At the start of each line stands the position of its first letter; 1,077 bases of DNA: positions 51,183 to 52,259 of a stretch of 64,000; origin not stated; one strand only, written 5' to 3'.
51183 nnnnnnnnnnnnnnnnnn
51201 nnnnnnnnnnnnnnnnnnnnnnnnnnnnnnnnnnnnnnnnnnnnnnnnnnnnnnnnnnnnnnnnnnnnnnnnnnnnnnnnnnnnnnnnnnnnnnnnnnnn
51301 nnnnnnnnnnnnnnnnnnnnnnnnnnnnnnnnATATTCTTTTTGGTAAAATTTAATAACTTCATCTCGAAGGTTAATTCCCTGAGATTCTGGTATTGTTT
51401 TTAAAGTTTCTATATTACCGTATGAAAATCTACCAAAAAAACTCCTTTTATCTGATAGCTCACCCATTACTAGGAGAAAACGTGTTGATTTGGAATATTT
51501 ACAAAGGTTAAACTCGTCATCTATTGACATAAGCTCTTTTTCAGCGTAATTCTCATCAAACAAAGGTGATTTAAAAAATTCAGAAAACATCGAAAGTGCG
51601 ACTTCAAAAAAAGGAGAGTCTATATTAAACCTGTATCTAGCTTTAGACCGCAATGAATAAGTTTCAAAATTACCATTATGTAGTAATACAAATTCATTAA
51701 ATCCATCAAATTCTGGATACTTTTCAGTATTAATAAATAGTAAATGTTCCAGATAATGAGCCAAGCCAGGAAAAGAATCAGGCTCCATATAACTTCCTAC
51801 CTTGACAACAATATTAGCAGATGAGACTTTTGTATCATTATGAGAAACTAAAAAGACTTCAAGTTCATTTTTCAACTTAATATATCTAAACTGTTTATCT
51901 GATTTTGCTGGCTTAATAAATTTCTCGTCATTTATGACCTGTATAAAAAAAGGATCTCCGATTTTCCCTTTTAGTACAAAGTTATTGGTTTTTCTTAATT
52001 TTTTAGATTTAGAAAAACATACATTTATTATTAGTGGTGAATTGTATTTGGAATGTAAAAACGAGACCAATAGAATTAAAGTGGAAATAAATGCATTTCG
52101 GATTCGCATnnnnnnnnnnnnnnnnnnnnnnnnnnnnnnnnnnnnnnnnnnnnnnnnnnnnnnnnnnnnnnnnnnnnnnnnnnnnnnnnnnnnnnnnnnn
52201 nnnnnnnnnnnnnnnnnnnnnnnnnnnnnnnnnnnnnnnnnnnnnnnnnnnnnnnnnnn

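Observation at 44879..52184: A recent 3.7-kb tandem duplication with catalytic-motif patches replaced in only one copy.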

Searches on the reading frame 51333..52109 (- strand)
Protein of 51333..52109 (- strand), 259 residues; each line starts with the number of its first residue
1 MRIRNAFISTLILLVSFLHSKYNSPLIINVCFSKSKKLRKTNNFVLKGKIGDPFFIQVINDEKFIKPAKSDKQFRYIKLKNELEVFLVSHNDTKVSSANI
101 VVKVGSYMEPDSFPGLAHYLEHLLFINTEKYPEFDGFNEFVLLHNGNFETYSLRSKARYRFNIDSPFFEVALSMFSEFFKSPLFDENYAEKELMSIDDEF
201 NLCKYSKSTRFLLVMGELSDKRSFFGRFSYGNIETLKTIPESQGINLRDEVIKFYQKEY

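Call 59: find_homologous_proteins(query=window:51333-52109:-, max_evalue=1e-30)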
Query seq(259 aa) (259 aa): 2 proteins with E <= 1e-30 among 251 candidates.
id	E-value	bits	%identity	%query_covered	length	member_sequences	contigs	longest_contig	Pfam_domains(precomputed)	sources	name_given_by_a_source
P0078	1.4e-97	344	66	100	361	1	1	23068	PF00675.26,PF05193.27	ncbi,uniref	ncbi:peptidase insulinase like peptidase, partial [Cryptosporidium sp. chipmunk genotype I]|uniref:p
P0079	1.4e-94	334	63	99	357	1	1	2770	PF00675.26,PF05193.27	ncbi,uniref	ncbi:peptidase insulinase like peptidase, partial [Cryptosporidium sp. chipmunk genotype I]|uniref:p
